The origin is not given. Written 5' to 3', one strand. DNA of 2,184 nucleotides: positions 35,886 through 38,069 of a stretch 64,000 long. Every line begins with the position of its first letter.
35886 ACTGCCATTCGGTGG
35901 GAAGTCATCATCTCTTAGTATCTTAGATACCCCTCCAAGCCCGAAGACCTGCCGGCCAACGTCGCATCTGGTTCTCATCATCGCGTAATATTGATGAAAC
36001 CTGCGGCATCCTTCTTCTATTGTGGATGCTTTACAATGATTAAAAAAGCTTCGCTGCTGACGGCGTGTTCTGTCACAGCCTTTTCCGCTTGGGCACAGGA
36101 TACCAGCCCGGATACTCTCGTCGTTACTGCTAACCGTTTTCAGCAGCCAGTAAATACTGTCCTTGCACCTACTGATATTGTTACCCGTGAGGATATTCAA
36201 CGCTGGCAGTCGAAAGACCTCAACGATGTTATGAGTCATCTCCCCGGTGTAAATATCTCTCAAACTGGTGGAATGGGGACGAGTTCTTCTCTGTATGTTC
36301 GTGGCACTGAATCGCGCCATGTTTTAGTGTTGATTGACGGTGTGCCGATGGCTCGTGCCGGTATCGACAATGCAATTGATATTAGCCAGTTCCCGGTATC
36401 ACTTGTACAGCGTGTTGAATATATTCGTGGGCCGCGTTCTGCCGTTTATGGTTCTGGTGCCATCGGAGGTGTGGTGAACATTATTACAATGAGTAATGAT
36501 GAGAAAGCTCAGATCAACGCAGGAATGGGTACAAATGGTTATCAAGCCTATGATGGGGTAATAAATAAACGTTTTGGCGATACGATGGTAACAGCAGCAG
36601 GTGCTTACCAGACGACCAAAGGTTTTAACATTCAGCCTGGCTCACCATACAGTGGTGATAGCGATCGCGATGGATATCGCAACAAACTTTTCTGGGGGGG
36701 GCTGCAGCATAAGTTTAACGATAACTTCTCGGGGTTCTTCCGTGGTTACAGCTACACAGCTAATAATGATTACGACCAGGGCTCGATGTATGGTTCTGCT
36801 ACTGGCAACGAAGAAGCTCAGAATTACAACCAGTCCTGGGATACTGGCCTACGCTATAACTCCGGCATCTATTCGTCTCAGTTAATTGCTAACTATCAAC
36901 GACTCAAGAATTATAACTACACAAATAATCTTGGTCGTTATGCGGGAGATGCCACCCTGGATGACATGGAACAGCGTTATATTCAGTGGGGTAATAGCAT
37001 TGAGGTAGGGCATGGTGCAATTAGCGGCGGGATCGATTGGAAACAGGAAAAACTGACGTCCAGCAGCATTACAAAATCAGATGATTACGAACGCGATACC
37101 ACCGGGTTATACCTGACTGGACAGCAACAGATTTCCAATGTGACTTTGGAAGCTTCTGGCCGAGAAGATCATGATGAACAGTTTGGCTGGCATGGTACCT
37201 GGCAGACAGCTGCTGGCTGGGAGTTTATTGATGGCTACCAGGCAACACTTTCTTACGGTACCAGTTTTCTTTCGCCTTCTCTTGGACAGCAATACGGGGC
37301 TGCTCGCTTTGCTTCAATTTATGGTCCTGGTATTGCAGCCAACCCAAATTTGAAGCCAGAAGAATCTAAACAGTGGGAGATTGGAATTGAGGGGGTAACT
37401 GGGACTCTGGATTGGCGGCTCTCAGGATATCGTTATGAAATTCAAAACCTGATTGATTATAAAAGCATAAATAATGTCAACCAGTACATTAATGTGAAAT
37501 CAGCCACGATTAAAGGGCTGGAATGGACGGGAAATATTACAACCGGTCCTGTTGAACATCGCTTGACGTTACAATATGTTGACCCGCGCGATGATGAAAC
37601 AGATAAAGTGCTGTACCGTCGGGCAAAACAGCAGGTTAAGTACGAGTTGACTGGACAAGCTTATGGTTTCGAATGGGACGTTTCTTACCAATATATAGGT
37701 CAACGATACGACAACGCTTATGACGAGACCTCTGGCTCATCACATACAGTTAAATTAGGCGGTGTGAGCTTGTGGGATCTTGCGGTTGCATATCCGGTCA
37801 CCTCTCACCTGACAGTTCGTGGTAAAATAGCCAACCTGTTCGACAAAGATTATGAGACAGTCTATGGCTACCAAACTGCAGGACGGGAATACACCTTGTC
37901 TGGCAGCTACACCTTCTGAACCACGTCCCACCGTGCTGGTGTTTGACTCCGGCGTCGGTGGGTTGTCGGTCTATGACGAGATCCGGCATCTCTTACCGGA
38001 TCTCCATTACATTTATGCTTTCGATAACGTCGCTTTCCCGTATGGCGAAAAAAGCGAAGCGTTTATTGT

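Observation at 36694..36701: G8 homopolymer inside the btuB coding sequence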

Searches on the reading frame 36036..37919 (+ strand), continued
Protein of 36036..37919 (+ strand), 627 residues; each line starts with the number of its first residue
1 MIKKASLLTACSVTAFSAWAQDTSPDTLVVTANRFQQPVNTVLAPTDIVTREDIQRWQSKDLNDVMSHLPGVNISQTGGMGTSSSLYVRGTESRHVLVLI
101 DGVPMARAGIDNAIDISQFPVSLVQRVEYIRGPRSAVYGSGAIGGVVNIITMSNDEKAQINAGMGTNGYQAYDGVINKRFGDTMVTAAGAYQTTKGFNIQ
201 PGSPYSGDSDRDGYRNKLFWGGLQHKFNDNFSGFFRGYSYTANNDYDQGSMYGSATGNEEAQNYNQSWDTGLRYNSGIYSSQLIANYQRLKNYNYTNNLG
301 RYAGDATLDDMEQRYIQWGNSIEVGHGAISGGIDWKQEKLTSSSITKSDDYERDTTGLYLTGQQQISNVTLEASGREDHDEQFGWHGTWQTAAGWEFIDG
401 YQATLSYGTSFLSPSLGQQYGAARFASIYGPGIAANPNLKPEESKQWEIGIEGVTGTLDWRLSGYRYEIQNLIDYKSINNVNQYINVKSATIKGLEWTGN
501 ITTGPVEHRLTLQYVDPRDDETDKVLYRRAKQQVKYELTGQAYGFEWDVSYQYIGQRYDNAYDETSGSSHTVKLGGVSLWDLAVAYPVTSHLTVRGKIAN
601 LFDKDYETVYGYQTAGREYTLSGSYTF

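Call 38: search_solved_structures(query=window:36036-37916:+, show_alignments=1, max_evalue=1e-50)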
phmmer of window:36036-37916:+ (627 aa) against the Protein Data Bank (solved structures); distinct sequences matched with E-value up to 1e-50: 6.
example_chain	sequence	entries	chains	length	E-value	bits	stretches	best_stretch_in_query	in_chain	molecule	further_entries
3rgm_A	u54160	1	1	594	2e-209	700.4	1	21-627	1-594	Vitamin B12 transporter BtuB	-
1nqe_A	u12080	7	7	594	4e-209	699.4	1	21-627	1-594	Vitamin B12 receptor | Vitamin B12 transporter btuB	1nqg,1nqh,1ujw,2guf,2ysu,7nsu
3m8b_A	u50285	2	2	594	1.2e-208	697.9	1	21-627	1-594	Vitamin B12 transporter btuB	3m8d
3rgn_A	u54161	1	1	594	1e-207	694.8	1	21-627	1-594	Vitamin B12 transporter BtuB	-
2gsk_A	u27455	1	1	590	1.3e-206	691.1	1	25-627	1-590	Vitamin B12 transporter btuB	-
1nqf_A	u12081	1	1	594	5.3e-205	685.8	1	21-627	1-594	Vitamin B12 receptor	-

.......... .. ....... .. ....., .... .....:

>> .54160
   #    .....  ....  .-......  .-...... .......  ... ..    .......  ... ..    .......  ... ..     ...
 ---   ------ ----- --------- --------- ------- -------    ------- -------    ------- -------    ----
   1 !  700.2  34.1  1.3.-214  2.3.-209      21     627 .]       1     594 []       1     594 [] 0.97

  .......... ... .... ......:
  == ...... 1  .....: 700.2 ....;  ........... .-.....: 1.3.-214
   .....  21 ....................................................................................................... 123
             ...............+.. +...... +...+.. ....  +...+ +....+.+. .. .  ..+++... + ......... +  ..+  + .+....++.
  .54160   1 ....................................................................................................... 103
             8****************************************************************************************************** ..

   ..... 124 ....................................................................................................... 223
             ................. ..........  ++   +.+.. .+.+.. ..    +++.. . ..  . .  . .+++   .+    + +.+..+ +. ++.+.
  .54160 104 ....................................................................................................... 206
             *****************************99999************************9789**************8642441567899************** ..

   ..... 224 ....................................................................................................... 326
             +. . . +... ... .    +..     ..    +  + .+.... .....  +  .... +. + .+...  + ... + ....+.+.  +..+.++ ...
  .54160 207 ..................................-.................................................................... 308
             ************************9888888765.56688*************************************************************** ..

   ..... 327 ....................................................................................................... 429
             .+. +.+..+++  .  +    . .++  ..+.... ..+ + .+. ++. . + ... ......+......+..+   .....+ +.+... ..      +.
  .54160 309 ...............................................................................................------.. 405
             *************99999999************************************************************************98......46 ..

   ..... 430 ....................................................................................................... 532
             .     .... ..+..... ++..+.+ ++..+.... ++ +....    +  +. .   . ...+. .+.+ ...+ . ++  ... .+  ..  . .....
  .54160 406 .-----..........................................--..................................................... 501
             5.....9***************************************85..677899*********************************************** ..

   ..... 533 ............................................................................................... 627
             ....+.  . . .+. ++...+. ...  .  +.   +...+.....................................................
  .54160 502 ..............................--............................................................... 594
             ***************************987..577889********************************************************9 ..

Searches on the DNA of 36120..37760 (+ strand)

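Call 5: search_dna_similar(query=window:36598-36797:+, collection=ecoli_genomes, mode=near, max_rows=60, rows=spread)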
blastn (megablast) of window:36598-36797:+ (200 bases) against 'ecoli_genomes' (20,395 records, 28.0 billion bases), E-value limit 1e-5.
Records with a match: 282; places in all: 282; records where one place covers at least 80% of the query: 282.
Genomes with a match: 282 of 5426; with a place that covers at least 80% of the query: 282. Places per genome that has any: lowest 1, median 1, highest 1. On chromosomes: 282 places; on plasmids: 0.
Best place of each record, by identity: >=99% 282.
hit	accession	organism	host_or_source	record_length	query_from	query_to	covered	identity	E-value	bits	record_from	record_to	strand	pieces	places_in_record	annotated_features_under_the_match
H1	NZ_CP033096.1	Escherichia coli strain CP53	pig feces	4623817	1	200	100%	100.0%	1e-99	370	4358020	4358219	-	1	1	btuB: TonB-dependent vitamin B12 receptor BtuB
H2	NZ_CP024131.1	Escherichia coli strain 14EC007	clinical patient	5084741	1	200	100%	100.0%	1e-99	370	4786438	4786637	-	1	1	btuB: TonB-dependent vitamin B12 receptor BtuB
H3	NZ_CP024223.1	Escherichia coli O169:H41 strain 2014EL-1345-2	missing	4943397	1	200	100%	100.0%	1e-99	370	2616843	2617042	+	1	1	btuB: TonB-dependent vitamin B12 receptor BtuB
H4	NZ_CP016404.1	Escherichia coli strain 210221272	swine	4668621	1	200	100%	100.0%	1e-99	370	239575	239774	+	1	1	btuB: TonB-dependent vitamin B12 receptor BtuB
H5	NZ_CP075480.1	Escherichia coli strain NT1N31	pig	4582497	1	200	100%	100.0%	1e-99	370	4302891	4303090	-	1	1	btuB: TonB-dependent vitamin B12 receptor BtuB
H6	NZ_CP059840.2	Escherichia coli strain E2348/69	Homo sapiens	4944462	1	200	100%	100.0%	1e-99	370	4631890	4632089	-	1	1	btuB: TonB-dependent vitamin B12 receptor BtuB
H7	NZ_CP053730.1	Escherichia coli strain CP61_Sichuan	pig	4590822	1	200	100%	100.0%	1e-99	370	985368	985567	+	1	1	btuB: TonB-dependent vitamin B12 receptor BtuB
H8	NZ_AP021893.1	Escherichia coli strain 2018-06-4CC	Homo sapiens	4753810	1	200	100%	100.0%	1e-99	370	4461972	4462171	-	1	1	btuB: TonB-dependent vitamin B12 receptor BtuB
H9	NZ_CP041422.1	Escherichia coli strain STEC409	Diarrheal patient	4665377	1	200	100%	100.0%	1e-99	370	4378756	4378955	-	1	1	btuB: TonB-dependent vitamin B12 receptor BtuB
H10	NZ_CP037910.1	Escherichia coli strain YSP8-1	pig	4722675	1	200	100%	100.0%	1e-99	370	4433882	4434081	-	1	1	btuB: TonB-dependent vitamin B12 receptor BtuB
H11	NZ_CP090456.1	Escherichia coli strain B379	Homo sapiens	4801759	1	200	100%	100.0%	1e-99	370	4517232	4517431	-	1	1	btuB: TonB-dependent vitamin B12 receptor BtuB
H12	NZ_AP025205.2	Escherichia coli strain 2017.04.03CC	Homo sapiens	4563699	1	200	100%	100.0%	1e-99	370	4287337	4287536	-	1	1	btuB: TonB-dependent vitamin B12 receptor BtuB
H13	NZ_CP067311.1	Escherichia coli strain 027_SK3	waste water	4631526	1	200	100%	100.0%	1e-99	370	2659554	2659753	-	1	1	btuB: TonB-dependent vitamin B12 receptor BtuB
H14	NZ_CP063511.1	Escherichia coli strain EH08-18-36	Homo sapiens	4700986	1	200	100%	100.0%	1e-99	370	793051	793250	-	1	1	btuB: TonB-dependent vitamin B12 receptor BtuB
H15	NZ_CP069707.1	Escherichia coli strain E41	pig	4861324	1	200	100%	100.0%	1e-99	370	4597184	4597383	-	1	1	btuB: TonB-dependent vitamin B12 receptor BtuB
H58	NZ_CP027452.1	Escherichia coli strain 2014C-3338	Homo sapiens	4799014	1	200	100%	99.5%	2e-97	363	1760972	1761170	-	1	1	btuB: TonB-dependent vitamin B12 receptor BtuB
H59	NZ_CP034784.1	Escherichia coli strain ECZP248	feces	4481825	1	200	100%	99.5%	2e-97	363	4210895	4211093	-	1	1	btuB: TonB-dependent vitamin B12 receptor BtuB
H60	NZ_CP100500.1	Escherichia coli strain LH50-c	Gallus gallus domesticus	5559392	1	200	100%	99.0%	3e-96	359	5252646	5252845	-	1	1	btuB: TonB-dependent vitamin B12 receptor BtuB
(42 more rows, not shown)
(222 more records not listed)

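Call 6: get_annotated_region(hit=H58, flank=1500)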
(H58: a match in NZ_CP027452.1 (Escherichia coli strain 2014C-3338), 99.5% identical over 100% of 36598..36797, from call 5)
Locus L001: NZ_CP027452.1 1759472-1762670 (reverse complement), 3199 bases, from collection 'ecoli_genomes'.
description: Escherichia coli strain 2014C-3338 chromosome, complete genome
organism: Escherichia coli strain 2014C-3338 (NCBI taxid 562)
replicon: chromosome; assembly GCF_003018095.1
host: Homo sapiens; source: stool; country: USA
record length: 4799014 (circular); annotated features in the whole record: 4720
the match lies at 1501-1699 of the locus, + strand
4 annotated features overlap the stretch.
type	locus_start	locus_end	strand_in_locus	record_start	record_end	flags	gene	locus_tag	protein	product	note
CDS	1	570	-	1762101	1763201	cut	trmA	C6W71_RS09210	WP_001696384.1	tRNA (uridine(54)-C5)-methyltransferase TrmA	-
riboswitch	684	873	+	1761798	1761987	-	-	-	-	riboswitch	cobalamin riboswitch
CDS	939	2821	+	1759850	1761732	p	btuB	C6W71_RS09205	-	TonB-dependent vitamin B12 receptor BtuB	frameshifted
CDS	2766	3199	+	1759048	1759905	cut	murI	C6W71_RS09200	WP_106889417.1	glutamate racemase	-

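Call 7: get_annotated_region(hit=H59, flank=1500)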
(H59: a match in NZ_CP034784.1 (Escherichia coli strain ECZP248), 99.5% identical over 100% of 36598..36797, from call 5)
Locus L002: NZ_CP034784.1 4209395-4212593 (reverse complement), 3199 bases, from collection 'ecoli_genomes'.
description: Escherichia coli strain ECZP248 chromosome, complete genome
organism: Escherichia coli strain ECZP248 (NCBI taxid 562)
replicon: chromosome; assembly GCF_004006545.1
host: -; source: feces; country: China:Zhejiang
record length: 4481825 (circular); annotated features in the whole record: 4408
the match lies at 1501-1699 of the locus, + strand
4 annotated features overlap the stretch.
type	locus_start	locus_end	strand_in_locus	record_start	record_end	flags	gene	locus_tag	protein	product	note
CDS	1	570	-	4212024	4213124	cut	trmA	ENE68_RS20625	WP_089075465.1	tRNA (uridine(54)-C5)-methyltransferase TrmA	-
riboswitch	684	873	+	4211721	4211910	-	-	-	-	riboswitch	cobalamin riboswitch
CDS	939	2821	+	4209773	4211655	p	btuB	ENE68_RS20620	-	TonB-dependent vitamin B12 receptor BtuB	frameshifted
CDS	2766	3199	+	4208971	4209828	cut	murI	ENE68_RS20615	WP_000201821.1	glutamate racemase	-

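Call 8: get_annotated_region(hit=H60, flank=1500)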
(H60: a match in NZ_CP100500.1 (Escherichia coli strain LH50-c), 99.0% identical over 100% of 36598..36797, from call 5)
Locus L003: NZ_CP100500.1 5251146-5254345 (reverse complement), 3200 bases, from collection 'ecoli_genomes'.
description: Escherichia coli strain LH50-c chromosome, complete genome
organism: Escherichia coli strain LH50-c (NCBI taxid 562)
replicon: chromosome; assembly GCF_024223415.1
host: Gallus gallus domesticus; source: pooled poultry feces; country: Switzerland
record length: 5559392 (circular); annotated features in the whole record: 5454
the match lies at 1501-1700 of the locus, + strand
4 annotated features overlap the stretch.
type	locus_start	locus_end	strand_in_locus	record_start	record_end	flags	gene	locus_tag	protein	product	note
CDS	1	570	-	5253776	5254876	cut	trmA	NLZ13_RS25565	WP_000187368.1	tRNA (uridine(54)-C5)-methyltransferase TrmA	-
riboswitch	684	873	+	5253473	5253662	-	-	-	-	riboswitch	cobalamin riboswitch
CDS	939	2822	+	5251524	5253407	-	btuB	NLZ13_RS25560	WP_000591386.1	TonB-dependent vitamin B12 receptor BtuB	-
CDS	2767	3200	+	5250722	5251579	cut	murI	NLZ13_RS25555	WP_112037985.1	glutamate racemase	-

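Call 41: search_dna_similar(query=window:36120-37760:+, collection=ecoli_genomes, mode=near, max_rows=60, rows=spread)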
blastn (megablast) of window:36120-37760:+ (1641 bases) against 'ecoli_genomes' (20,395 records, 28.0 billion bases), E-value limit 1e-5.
Records with a match: 285; places in all: 285; records where one place covers at least 80% of the query: 282.
Genomes with a match: 285 of 5426; with a place that covers at least 80% of the query: 282. Places per genome that has any: lowest 1, median 1, highest 1. On chromosomes: 285 places; on plasmids: 0.
Best place of each record, by identity: >=99% 283; 80-90% 2.
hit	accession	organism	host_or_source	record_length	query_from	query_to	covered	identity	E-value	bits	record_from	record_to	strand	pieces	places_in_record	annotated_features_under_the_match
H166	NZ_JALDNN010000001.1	Escherichia coli strain EC2641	disinfected tableware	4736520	1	1641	100%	100.0%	0e+0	3031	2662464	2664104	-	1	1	btuB: TonB-dependent vitamin B12 receptor BtuB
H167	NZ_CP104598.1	Escherichia coli strain AHM8C160RI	chicken feces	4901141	1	1641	100%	99.9%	0e+0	3020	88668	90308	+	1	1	btuB: TonB-dependent vitamin B12 receptor BtuB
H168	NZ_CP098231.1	Escherichia coli strain XJ34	bovine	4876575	1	1641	100%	99.8%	0e+0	3014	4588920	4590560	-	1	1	btuB: TonB-dependent vitamin B12 receptor BtuB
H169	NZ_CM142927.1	Escherichia coli strain UCPROB-002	Homo sapiens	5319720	1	1641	100%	99.8%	0e+0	3014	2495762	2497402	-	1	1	btuB: TonB-dependent vitamin B12 receptor BtuB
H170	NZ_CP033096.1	Escherichia coli strain CP53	pig feces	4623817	1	1641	100%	99.8%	0e+0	3009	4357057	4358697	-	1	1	btuB: TonB-dependent vitamin B12 receptor BtuB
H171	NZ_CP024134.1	Escherichia coli strain 14EC017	clinical patient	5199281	1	1641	100%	99.8%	0e+0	3009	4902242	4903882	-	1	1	btuB: TonB-dependent vitamin B12 receptor BtuB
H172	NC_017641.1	Escherichia coli UMNK88 strain UMNK88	porcine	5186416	1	1641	100%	99.8%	0e+0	3009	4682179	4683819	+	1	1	btuB: TonB-dependent vitamin B12 receptor BtuB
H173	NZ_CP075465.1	Escherichia coli strain NT1N34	pig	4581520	1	1641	100%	99.8%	0e+0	3009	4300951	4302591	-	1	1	btuB: TonB-dependent vitamin B12 receptor BtuB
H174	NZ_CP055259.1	Escherichia coli strain AH62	chicken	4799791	1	1641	100%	99.8%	0e+0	3009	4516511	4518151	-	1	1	btuB: TonB-dependent vitamin B12 receptor BtuB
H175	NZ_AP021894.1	Escherichia coli strain 2018-10-1CC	Homo sapiens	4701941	1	1641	100%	99.8%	0e+0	3009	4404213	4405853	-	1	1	btuB: TonB-dependent vitamin B12 receptor BtuB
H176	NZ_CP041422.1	Escherichia coli strain STEC409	Diarrheal patient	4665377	1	1641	100%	99.8%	0e+0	3009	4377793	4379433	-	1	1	btuB: TonB-dependent vitamin B12 receptor BtuB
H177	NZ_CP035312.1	Escherichia coli strain D72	pig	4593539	1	1641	100%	99.8%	0e+0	3009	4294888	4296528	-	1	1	btuB: TonB-dependent vitamin B12 receptor BtuB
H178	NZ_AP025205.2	Escherichia coli strain 2017.04.03CC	Homo sapiens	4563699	1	1641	100%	99.8%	0e+0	3009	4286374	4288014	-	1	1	btuB: TonB-dependent vitamin B12 receptor BtuB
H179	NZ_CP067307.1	Escherichia coli strain ABW_A19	waste water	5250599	1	1641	100%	99.8%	0e+0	3009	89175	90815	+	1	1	btuB: TonB-dependent vitamin B12 receptor BtuB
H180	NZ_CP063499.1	Escherichia coli strain EH10-18-47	Homo sapiens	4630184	1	1641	100%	99.8%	0e+0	3009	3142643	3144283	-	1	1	btuB: TonB-dependent vitamin B12 receptor BtuB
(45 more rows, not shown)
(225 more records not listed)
